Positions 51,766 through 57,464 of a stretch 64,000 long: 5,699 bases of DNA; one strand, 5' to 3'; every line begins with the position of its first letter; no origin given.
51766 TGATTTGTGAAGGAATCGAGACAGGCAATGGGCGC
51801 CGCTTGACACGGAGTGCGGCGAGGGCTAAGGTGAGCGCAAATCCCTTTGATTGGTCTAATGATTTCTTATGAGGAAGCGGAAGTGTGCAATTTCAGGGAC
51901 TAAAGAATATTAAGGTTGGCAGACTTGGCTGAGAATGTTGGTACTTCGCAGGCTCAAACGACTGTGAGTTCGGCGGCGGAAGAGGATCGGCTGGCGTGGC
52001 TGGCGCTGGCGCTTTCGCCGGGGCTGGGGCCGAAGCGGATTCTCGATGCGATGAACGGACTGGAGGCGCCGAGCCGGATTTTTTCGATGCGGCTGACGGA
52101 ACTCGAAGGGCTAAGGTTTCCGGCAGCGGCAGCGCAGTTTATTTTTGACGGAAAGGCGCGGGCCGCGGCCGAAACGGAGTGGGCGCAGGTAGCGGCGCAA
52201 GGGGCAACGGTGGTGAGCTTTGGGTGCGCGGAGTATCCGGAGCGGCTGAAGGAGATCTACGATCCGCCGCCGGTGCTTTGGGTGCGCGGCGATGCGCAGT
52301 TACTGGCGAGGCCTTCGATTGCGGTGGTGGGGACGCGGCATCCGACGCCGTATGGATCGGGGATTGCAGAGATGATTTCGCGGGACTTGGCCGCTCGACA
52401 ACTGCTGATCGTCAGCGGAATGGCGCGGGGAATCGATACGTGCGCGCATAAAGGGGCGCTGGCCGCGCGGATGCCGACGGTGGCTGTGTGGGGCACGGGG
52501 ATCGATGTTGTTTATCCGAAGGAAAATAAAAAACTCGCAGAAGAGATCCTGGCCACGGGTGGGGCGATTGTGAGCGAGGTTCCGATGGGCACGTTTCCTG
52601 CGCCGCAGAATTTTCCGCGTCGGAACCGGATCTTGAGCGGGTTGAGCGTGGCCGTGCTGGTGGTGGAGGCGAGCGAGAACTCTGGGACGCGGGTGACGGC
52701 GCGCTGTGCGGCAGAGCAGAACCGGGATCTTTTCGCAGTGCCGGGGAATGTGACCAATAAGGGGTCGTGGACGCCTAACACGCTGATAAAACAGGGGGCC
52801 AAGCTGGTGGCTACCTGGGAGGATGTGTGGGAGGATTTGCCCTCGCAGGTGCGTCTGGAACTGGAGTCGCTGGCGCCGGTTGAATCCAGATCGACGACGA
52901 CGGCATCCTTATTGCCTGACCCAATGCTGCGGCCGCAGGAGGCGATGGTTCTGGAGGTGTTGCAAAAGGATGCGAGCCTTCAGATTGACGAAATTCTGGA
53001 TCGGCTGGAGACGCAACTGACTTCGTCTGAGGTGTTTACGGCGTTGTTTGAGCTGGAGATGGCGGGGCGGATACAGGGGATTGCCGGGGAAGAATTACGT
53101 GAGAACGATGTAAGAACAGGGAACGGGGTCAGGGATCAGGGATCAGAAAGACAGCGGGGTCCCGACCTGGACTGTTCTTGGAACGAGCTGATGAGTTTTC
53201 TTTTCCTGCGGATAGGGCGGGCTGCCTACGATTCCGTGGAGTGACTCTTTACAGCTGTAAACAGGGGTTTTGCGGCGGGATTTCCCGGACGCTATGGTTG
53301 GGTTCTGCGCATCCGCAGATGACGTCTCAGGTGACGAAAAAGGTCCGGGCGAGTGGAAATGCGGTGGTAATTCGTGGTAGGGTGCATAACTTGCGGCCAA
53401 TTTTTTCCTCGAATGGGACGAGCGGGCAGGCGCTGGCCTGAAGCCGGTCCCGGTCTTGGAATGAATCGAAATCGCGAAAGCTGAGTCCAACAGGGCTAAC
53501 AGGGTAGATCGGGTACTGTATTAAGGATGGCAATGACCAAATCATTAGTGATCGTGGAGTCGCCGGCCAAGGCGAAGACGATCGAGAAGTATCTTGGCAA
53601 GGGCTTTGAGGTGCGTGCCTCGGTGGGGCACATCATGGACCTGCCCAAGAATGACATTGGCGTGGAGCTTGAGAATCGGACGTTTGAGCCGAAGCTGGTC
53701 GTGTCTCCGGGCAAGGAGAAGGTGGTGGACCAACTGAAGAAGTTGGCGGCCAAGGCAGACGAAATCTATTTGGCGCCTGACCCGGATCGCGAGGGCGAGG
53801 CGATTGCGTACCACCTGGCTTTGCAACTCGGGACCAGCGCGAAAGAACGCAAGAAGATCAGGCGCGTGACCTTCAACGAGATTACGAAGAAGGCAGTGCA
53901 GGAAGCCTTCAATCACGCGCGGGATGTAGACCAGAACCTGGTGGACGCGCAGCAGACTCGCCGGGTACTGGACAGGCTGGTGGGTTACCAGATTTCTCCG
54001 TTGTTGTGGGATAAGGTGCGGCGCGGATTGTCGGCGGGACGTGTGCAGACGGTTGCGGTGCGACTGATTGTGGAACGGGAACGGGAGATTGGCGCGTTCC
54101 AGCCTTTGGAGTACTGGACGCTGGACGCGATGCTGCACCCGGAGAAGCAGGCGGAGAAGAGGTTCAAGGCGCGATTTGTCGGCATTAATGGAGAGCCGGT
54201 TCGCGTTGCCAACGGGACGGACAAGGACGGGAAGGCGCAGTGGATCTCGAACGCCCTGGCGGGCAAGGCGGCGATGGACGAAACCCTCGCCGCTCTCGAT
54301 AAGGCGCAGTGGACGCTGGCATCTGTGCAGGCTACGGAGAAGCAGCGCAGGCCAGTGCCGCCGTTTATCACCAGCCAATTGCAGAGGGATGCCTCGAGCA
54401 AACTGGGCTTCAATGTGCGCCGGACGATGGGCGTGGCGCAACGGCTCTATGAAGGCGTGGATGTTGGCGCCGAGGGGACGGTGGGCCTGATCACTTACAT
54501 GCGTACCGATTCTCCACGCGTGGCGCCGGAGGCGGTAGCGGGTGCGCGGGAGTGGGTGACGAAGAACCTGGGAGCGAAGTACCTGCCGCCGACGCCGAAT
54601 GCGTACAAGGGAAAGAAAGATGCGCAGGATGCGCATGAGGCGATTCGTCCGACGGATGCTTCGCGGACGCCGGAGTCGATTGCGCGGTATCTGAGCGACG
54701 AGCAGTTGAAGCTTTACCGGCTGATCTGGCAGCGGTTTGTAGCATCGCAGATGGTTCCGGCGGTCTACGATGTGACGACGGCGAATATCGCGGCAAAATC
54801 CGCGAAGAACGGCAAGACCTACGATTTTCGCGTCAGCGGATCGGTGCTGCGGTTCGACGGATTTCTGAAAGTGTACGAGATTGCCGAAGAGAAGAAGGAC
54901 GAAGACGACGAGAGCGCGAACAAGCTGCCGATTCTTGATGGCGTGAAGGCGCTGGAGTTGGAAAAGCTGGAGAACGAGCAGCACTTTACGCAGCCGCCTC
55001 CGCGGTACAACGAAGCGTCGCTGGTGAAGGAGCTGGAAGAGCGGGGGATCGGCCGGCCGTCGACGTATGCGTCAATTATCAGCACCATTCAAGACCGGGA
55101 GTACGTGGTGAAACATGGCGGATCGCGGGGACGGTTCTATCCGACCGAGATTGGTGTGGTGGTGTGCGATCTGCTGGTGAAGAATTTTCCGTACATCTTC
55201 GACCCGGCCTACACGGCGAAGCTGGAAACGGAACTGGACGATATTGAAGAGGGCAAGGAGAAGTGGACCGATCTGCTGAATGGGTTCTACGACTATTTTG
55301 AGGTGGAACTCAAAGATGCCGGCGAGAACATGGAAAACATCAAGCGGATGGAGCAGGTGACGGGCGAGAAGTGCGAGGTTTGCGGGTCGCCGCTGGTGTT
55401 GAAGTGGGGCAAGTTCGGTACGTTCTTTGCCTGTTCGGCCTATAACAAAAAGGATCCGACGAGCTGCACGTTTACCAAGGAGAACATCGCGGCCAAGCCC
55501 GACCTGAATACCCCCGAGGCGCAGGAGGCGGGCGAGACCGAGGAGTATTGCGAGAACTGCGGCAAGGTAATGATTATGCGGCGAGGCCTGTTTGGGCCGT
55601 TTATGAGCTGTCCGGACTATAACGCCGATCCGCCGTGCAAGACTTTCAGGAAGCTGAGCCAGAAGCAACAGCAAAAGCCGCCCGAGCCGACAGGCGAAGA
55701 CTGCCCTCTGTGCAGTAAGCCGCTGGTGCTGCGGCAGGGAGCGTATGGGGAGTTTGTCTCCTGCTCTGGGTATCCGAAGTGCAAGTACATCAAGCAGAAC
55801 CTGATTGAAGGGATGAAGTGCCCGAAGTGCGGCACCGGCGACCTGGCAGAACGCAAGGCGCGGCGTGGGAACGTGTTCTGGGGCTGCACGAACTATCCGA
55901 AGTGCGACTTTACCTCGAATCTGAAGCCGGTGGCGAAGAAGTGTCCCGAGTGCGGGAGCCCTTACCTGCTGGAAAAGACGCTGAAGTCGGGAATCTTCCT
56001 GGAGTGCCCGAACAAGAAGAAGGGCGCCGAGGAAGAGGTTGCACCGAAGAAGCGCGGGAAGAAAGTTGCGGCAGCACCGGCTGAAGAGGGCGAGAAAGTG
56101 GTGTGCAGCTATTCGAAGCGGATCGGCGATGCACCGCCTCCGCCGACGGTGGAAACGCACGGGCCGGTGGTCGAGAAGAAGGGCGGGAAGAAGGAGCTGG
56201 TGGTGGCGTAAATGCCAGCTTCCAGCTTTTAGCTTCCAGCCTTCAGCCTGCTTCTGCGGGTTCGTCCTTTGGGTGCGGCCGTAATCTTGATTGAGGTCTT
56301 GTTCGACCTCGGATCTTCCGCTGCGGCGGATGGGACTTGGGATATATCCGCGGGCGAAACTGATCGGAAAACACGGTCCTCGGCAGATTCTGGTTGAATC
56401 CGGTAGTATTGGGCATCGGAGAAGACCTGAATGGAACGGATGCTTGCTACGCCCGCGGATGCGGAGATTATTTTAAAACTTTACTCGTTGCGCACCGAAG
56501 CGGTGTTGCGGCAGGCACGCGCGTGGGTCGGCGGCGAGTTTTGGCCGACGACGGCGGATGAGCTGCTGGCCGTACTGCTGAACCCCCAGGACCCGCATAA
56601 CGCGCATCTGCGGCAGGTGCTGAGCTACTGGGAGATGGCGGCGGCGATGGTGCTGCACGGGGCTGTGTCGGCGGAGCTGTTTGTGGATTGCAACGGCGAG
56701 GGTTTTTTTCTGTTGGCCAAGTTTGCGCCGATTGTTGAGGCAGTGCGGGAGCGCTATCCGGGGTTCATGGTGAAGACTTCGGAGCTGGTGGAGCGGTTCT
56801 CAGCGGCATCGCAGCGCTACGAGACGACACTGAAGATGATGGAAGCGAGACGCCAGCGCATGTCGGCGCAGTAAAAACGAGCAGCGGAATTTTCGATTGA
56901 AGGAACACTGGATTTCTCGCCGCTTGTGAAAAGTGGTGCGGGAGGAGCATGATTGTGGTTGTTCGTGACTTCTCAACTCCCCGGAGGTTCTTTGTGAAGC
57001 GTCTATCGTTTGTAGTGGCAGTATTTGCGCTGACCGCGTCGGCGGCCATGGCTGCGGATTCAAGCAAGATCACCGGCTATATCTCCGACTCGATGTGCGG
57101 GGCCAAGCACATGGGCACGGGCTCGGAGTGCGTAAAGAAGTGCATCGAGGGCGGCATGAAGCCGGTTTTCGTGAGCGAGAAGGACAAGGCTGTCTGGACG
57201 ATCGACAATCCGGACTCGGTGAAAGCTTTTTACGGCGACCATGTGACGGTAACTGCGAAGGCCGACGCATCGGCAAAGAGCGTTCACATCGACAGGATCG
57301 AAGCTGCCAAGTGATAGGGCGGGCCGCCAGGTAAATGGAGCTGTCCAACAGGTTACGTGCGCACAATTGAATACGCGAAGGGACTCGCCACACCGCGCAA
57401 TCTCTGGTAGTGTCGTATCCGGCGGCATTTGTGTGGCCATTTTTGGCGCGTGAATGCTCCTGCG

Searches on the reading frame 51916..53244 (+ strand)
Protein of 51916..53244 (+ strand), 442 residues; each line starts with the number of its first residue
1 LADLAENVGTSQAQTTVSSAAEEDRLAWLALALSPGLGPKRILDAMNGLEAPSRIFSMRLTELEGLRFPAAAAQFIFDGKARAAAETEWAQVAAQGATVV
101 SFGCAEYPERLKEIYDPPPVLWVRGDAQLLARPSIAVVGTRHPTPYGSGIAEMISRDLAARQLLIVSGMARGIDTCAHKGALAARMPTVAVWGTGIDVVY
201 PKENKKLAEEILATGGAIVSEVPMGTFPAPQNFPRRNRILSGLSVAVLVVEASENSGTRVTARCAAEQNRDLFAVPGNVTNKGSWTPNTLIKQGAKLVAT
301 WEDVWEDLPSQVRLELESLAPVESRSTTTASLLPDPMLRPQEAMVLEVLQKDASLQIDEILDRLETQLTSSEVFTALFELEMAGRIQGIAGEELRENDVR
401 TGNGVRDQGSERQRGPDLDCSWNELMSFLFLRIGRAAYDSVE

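Call 12: search_protein_families(library=pfam, proteins=[window:51916-53244:+], max_evalue=0.001)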
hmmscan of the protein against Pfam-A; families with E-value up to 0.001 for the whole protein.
window:51916-53244:+ (442 aa): 2 families
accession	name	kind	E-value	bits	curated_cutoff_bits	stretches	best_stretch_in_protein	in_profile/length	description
PF02481.21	DNA_processg_A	-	1.1e-76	257.1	29.6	1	93-299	3-211/212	DNA recombination-mediator protein A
PF17782.7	DprA_WH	-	8.3e-06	26.2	22.9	1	336-391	8-60/61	DprA winged helix domain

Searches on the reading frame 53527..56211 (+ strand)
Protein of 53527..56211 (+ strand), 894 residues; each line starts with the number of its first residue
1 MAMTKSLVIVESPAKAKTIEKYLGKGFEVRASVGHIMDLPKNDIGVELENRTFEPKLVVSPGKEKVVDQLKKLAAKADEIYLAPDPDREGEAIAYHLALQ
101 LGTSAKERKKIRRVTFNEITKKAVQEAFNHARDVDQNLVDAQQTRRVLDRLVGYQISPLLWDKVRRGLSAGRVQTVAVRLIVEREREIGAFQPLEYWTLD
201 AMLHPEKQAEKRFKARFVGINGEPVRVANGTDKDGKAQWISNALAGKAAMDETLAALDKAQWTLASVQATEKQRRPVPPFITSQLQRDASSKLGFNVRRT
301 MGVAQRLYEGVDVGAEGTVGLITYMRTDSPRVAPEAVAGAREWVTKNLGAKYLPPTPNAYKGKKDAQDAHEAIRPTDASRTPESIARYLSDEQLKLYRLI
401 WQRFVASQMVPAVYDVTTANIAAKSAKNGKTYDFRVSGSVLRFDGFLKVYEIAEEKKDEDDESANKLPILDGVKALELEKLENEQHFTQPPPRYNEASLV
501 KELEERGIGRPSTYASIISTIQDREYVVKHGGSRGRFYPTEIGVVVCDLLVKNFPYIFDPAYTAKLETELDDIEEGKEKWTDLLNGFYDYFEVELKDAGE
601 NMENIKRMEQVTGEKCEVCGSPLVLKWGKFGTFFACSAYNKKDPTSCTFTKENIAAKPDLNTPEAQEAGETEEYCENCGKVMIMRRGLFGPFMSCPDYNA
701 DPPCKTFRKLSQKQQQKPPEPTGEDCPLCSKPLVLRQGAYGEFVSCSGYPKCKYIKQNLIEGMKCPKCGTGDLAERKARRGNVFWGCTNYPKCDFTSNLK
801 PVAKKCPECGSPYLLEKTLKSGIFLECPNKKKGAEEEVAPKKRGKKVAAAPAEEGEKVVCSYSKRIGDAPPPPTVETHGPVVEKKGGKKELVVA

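Call 12: search_protein_families(library=pfam, proteins=[window:53527-56211:+], max_evalue=0.001)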
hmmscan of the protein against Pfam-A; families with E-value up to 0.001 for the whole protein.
window:53527-56211:+ (894 aa): 3 families
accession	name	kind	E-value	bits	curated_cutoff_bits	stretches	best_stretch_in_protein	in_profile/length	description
PF01131.25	Topoisom_bac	-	1.8e-120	403.1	35.1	1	134-584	2-410/411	DNA topoisomerase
PF01396.24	Zn_ribbon_Top1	-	2.6e-43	146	32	4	763-801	2-38/39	Topoisomerase DNA binding C4 zinc finger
PF01751.28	Toprim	-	3.8e-23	81.9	23.1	1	7-119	2-96/96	Toprim domain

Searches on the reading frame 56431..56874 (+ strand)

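Call 14: search_protein_families(library=pfam, proteins=[window:56431-56874:+], max_evalue=0.001)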
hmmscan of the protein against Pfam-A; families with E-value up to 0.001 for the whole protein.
window:56431-56874:+ (147 aa): 1 family
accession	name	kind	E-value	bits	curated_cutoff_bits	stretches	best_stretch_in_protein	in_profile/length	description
PF15956.11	DUF4760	-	3.7e-23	82.7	25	1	7-122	2-140/141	Domain of unknown function (DUF4760)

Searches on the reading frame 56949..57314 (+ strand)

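Call 14: search_protein_families(library=pfam, proteins=[window:56949-57314:+], max_evalue=0.001)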
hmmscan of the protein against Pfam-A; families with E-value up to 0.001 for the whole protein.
window:56949-57314:+ (121 aa): 1 family
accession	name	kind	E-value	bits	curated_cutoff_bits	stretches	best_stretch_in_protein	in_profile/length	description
PF19135.5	DUF5818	-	0.00053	19.9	27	1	79-120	17-57/57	Protein of unknown function (DUF5818)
